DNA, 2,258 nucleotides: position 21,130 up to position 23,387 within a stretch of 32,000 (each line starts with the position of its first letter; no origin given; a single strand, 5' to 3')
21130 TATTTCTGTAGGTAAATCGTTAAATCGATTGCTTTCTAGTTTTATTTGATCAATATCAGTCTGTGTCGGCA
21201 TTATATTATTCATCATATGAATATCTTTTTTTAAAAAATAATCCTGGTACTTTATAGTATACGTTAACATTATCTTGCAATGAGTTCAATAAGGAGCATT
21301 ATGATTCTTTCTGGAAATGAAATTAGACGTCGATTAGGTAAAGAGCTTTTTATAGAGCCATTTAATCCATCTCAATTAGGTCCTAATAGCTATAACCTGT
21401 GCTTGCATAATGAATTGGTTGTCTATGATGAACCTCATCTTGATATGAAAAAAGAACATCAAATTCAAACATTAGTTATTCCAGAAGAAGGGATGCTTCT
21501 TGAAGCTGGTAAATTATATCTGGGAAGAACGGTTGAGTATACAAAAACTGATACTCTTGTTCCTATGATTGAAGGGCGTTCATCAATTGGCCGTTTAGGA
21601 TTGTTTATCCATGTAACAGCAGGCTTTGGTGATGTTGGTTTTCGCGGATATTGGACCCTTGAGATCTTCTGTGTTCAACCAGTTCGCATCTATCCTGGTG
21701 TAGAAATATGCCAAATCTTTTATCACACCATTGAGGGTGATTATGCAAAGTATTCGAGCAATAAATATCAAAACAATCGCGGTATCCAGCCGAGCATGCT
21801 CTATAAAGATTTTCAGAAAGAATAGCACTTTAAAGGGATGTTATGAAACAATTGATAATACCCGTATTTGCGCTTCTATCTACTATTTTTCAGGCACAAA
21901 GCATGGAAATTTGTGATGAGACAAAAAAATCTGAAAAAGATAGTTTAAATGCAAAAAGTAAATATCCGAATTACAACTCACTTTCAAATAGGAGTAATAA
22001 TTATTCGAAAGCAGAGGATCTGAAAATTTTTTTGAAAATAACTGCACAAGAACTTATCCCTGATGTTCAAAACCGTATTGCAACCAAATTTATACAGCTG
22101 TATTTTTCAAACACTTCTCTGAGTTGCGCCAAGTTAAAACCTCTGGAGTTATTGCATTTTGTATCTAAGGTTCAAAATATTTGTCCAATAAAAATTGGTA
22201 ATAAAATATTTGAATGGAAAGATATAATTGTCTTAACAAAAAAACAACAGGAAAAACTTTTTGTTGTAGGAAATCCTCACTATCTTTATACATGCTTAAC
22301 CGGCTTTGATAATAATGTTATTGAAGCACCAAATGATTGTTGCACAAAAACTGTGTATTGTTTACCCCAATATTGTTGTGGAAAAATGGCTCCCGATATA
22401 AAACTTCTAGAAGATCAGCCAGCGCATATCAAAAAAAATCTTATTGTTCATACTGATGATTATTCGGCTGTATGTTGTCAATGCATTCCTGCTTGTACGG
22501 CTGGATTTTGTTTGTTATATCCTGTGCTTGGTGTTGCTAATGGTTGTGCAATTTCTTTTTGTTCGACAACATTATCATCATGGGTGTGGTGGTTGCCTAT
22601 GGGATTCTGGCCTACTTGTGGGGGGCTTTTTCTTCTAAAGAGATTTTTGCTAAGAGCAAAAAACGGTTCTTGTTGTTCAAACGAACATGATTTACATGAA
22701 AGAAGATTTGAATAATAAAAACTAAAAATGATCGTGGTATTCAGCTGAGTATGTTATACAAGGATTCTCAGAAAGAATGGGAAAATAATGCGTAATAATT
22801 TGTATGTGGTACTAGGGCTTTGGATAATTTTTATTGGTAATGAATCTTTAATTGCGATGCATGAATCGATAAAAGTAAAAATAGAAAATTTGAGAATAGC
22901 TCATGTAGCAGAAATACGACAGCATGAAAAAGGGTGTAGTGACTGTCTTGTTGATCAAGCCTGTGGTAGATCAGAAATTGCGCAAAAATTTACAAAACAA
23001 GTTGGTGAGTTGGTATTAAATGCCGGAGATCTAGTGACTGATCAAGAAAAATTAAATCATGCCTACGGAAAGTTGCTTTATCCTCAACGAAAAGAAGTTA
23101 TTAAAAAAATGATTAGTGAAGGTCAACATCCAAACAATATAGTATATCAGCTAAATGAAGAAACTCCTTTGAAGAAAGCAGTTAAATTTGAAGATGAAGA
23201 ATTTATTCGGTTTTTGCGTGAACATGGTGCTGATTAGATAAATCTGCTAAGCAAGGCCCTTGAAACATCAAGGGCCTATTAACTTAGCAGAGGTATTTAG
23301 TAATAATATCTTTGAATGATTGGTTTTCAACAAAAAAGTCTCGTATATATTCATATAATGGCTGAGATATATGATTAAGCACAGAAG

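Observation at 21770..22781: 57-bp diverged direct repeat of the dcd 3' end brackets a single Cys-rich family gene: an insertion scar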

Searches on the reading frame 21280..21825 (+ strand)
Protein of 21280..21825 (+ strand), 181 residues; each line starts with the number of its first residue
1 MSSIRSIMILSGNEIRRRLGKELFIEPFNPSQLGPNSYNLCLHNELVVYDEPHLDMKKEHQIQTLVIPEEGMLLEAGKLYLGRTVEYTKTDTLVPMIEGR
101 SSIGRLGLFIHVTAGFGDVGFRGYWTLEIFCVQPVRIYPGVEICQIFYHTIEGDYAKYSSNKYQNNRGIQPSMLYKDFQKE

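Call 6: find_encoding_contigs(protein=window:21280-21825:+, flank=10000, max_places=6)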
Protein window:21280-21825:+ (181 aa): no gene with exactly this product is on record in the collection.

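Call 7: find_encoding_contigs(protein=window:21301-21825:+, flank=10000, max_places=6)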
Protein window:21301-21825:+ (174 aa): 2 contigs read that carry it; 2 places shown.
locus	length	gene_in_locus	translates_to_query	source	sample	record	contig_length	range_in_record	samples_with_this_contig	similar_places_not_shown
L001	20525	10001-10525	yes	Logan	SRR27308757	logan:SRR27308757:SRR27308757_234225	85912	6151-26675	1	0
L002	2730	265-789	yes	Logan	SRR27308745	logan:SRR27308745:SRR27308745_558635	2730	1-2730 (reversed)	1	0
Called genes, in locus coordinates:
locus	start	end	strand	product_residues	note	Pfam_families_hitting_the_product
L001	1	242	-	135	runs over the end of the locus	-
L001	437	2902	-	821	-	PF21305:type_II_gspD_N0 (weak), PF03958:Secretin_N (weak), PF00263:Secretin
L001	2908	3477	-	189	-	-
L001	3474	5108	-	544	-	PF11104:PilM_2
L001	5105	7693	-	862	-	PF21305:type_II_gspD_N0 (weak), PF03958:Secretin_N (weak), PF00263:Secretin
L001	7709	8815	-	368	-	PF11356:T2SSC (weak), PF13180:PDZ_2 (faint)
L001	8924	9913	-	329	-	PF00493:MCM (weak), PF20030:bpMoxR, PF00004:AAA (weak), PF07726:AAA_3, PF07728:AAA_5, PF17863:AAA_lid_2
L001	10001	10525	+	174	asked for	PF22769:DCD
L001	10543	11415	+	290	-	-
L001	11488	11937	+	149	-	-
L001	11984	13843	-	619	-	-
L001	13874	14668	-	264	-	PF00005:ABC_tran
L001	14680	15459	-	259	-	PF02405:MlaE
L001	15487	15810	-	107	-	PF03840:SecG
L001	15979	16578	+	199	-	-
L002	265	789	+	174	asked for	PF22769:DCD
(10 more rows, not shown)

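Call 9: find_related_loci(query=window:21301-21825:+, collection=genome_contigs, flank=8000)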
Query window:21301-21825:+ (174 aa) in genome_contigs; peptide patterns used: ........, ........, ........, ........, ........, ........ (x = any residue, [..] = any of these).
600 stretches matched a pattern (row limit reached: there are more); 567 encode a relative of the query (tblastn E <= 1e-3); the best 80 are kept; 80 distinct loci.
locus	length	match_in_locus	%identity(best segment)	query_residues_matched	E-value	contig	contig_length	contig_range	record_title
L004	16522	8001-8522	97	1-174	2e-112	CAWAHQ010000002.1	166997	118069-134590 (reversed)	MAG: uncultured bacterium isolate MFD04434.bin.1.151 genome assembly, contig: contig_53705, whole genome shotgun sequenc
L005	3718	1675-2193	92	1-173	9e-111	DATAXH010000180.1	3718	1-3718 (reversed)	MAG TPA_asm: Candidatus Babeliales bacterium isolate SMAG_U5648 k141_839646, whole genome shotgun sequence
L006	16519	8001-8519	92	1-173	5e-108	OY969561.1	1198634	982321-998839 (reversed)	MAG: uncultured bacterium isolate MFD01633.bin.c.3 genome assembly, chromosome: 1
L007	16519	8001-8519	92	1-173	7e-108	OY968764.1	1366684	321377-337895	MAG: uncultured bacterium isolate MFD05512.bin.c.17 genome assembly, chromosome: 1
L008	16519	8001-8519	91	1-173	1e-107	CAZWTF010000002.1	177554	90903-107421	MAG TPA_asm: uncultured Pseudomonadota bacterium isolate SRP193066_co1_32 genome assembly, contig: NODE_123_length_17755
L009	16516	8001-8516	89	1-172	6e-105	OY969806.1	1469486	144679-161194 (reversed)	MAG: uncultured bacterium isolate MFD00731.bin.2.58 genome assembly, chromosome: 1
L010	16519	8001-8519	85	1-173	6e-102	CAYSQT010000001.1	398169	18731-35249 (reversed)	MAG TPA_asm: uncultured Pseudomonadota bacterium isolate SRP193066_co2_45 genome assembly, contig: NODE_8_length_398169_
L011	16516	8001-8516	78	1-172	3e-92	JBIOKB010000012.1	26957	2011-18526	MAG: Candidatus Babeliales bacterium isolate GcC11-27 k141_1803461_length_26957_cov_67.9700, whole genome shotgun sequen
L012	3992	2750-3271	75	1-174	5e-92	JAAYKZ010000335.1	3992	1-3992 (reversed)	MAG: Clostridiales bacterium isolate AS15tlH2ME_109 122782_AS15, whole genome shotgun sequence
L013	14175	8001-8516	76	1-172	6e-91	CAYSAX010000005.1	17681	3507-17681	MAG TPA_asm: uncultured Pseudomonadota bacterium isolate SRP302447_co2_787 genome assembly, contig: NODE_8923_length_176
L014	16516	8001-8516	74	1-172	9e-91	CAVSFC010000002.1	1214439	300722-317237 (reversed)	MAG: uncultured bacterium isolate MFD01828.bin.2.56 genome assembly, contig: contig_37718, whole genome shotgun sequence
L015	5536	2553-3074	75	1-174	1e-90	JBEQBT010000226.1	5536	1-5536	MAG: Clostridiaceae bacterium isolate 05_S201.concoct.079 NODE_8736_length_5536_cov_2.426881:0-5536, whole genome shotgu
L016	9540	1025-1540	76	1-172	2e-90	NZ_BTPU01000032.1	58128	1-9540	Vallitalea maricola strain AN17-2 sequence032, whole genome shotgun sequence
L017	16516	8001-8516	76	1-172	2e-90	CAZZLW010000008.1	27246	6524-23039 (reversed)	MAG TPA_asm: uncultured Cytophagales bacterium isolate binchicken_co23_212 genome assembly, contig: k141_1180367, whole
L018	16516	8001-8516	74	1-172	3e-90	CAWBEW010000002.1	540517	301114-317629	MAG: uncultured bacterium isolate MFD09495.bin.3.65 genome assembly, contig: contig_7330, whole genome shotgun sequence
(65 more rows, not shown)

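Call 21: find_related_loci(query=window:21301-21825:+, collection=metagenome_contigs, flank=6000)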
Query window:21301-21825:+ (174 aa) in metagenome_contigs; peptide patterns used: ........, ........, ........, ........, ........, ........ (x = any residue, [..] = any of these).
600 stretches matched a pattern (row limit reached: there are more); 555 encode a relative of the query (tblastn E <= 1e-3); the best 80 are kept; 80 distinct loci.
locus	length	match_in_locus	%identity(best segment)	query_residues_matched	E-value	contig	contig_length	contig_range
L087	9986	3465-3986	97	1-174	1e-113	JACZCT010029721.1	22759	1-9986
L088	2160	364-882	91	1-173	1e-113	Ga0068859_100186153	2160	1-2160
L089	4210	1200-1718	91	1-173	3e-108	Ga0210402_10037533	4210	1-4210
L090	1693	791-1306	90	1-172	1e-114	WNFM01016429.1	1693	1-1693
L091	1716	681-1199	90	1-173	1e-114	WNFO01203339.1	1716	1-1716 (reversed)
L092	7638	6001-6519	91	1-173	8e-108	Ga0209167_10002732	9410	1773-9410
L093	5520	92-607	89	1-172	5e-105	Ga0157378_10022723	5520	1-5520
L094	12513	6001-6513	78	1-171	4e-94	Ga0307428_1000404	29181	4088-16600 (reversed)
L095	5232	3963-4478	77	1-172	9e-94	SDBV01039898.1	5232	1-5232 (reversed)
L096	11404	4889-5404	77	1-172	5e-93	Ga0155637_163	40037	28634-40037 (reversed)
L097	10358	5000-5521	75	1-174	2e-92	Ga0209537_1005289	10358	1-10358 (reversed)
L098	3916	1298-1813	78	1-172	1e-92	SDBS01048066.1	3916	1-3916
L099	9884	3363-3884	75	1-174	2e-92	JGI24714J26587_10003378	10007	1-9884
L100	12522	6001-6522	75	1-174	6e-92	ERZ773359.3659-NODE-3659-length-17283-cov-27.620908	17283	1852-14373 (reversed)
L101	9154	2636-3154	74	1-173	8e-92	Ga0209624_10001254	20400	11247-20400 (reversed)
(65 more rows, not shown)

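Call 59: search_protein_families(library=pfam, proteins=[L087:6692-7150:-, L007:9930-11012:-, L009:10567-11751:+, L010:8593-9363:-], max_evalue=0.01)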
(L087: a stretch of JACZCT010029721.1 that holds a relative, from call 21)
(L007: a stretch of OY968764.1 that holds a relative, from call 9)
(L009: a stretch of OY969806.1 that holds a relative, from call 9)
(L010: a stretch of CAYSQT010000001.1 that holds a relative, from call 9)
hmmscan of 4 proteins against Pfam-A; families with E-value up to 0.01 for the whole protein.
L087:6692-7150:- (152 aa): 0 families

L007:9930-11012:- (360 aa): 2 families
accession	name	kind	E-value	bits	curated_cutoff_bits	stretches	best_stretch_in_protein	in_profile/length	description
PF06250.17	YhcG_C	-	2.3e-67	226.2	32.5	1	178-334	1-157/157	YhcG PDDEXK nuclease domain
PF17761.7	DUF1016_N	-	2.1e-41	141.7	32.8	1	17-157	2-137/137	DUF1016 N-terminal domain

L009:10567-11751:+ (394 aa): 5 families
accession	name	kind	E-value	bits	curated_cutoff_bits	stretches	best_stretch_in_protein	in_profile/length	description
PF13635.12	DUF4143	-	3e-48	164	28.1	1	176-336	1-160/160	Domain of unknown function (DUF4143)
PF13173.12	AAA_14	-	2.2e-25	89.6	27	1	17-134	3-128/129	AAA domain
PF01637.24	ATPase_2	-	0.00082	19.7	33.2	1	8-45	12-49/225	ATPase domain predominantly from Archaea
PF00931.28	NB-ARC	-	0.0056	16.4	23.5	1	4-42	6-44/248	NB-ARC domain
PF13518.12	HTH_28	-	0.0073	16.8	25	0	207-230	14-37/52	Helix-turn-helix domain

L010:8593-9363:- (256 aa): 0 families

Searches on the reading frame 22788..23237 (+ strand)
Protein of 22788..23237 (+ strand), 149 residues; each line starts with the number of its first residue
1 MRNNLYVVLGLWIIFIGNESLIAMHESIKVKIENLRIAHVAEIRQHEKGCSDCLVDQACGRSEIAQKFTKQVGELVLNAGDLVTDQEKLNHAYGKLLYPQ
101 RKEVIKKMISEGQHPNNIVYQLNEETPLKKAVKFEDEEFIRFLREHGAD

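Call 22: find_homologous_proteins(query=window:22788-23237:+)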
Query window:22788-23237:+ (149 aa): 5 proteins with E <= 0.001 among 16 candidates.
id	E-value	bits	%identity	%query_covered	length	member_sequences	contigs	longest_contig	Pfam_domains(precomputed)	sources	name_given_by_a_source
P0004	2.5e-93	327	100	100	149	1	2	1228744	-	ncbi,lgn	-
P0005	6.6e-54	200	62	100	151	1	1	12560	-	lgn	-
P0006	4.7e-49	184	58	100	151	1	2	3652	-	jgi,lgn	jgi:hypothetical protein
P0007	6.6e-38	148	52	93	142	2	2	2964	-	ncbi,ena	-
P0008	6.0e-14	70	37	84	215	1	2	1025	-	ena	-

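Call 23: find_encoding_contigs(protein=P0005, flank=8000, max_places=3)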
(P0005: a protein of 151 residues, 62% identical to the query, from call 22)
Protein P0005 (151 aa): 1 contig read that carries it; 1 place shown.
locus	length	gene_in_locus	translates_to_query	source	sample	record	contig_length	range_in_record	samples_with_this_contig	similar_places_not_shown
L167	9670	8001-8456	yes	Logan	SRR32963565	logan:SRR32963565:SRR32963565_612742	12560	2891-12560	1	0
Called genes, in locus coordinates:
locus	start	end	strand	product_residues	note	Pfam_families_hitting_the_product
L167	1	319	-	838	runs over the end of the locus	PF21305:type_II_gspD_N0 (weak), PF03958:Secretin_N (weak), PF00263:Secretin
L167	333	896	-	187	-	-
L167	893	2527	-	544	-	PF11104:PilM_2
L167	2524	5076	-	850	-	PF21305:type_II_gspD_N0, PF03958:Secretin_N (faint), PF00263:Secretin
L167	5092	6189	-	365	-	PF11356:T2SSC (weak), PF17820:PDZ_6 (faint), PF13180:PDZ_2 (weak)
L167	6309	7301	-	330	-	PF00493:MCM (weak), PF20030:bpMoxR, PF07726:AAA_3, PF07728:AAA_5, PF00004:AAA (weak), PF17863:AAA_lid_2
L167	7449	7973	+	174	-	PF22769:DCD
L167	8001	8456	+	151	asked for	-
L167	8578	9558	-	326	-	-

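Call 24: find_encoding_contigs(protein=P0006, flank=8000, max_places=3)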
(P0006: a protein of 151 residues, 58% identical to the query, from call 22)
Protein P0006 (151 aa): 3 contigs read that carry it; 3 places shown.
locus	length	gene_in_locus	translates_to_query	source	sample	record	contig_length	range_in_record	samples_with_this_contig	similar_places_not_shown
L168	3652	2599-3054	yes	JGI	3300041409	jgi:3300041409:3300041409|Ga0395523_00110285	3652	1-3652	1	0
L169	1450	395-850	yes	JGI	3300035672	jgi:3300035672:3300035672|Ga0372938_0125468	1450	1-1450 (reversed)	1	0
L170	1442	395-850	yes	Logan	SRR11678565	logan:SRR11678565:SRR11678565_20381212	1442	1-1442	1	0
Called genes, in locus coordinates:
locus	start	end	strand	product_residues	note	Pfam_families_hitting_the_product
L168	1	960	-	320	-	?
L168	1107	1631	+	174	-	PF22769:DCD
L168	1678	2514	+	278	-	-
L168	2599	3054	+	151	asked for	-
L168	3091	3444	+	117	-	-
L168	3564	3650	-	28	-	?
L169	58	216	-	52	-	-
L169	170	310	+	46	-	-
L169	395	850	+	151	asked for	-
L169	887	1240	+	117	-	-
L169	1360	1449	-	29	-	?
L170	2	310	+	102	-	?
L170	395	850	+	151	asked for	-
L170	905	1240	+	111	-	-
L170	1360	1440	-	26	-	?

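Call 25: find_encoding_contigs(protein=P0007, flank=8000, max_places=3)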
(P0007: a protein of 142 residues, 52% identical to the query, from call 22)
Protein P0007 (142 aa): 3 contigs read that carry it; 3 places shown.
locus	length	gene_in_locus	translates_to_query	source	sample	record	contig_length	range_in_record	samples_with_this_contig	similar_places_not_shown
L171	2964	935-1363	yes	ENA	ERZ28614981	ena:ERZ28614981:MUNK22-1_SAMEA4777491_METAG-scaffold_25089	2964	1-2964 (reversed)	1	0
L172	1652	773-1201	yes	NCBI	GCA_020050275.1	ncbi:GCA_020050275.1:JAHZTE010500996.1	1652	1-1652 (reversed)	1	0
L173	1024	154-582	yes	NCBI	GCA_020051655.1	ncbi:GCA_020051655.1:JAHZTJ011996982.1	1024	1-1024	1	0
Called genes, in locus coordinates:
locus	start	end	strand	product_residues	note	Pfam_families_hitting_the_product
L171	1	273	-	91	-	?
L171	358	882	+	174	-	PF22769:DCD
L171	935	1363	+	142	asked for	-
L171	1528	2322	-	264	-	PF00005:ABC_tran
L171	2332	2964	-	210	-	?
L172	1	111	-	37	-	?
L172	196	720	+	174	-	PF22769:DCD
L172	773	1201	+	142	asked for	-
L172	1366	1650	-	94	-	?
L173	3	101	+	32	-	?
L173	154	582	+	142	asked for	-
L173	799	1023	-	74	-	?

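Call 32: search_protein_families(library=pfam, proteins=[window:22788-23237:+], max_evalue=0.1)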
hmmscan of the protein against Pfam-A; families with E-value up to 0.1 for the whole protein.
window:22788-23237:+ (149 aa): 4 families
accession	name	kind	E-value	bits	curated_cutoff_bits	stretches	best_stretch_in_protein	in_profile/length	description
PF12796.13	Ank_2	-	0.0084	17.1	27.3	1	102-148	10-53/90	Ankyrin repeats (3 copies)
PF13637.12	Ank_4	-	0.025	15.4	22.7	1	100-143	8-49/50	Ankyrin repeats (many copies)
PF13751.12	DDE_Tnp_1_6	-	0.045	14.5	25.1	1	46-113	29-92/125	Transposase DDE domain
PF08004.16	DUF1699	-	0.097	12.8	33.4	0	62-131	57-123/130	Protein of unknown function (DUF1699)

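Call 59: search_protein_families(library=pfam, proteins=[L167:8578-9558:-], max_evalue=0.01)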
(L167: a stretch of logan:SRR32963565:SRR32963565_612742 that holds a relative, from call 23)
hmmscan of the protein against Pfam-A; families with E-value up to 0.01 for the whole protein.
L167:8578-9558:- (326 aa): 1 family
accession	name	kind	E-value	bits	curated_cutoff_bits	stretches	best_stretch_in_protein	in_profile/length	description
PF00454.33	PI3_PI4_kinase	-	0.001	19.5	27.1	1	163-229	147-210/241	Phosphatidylinositol 3- and 4-kinase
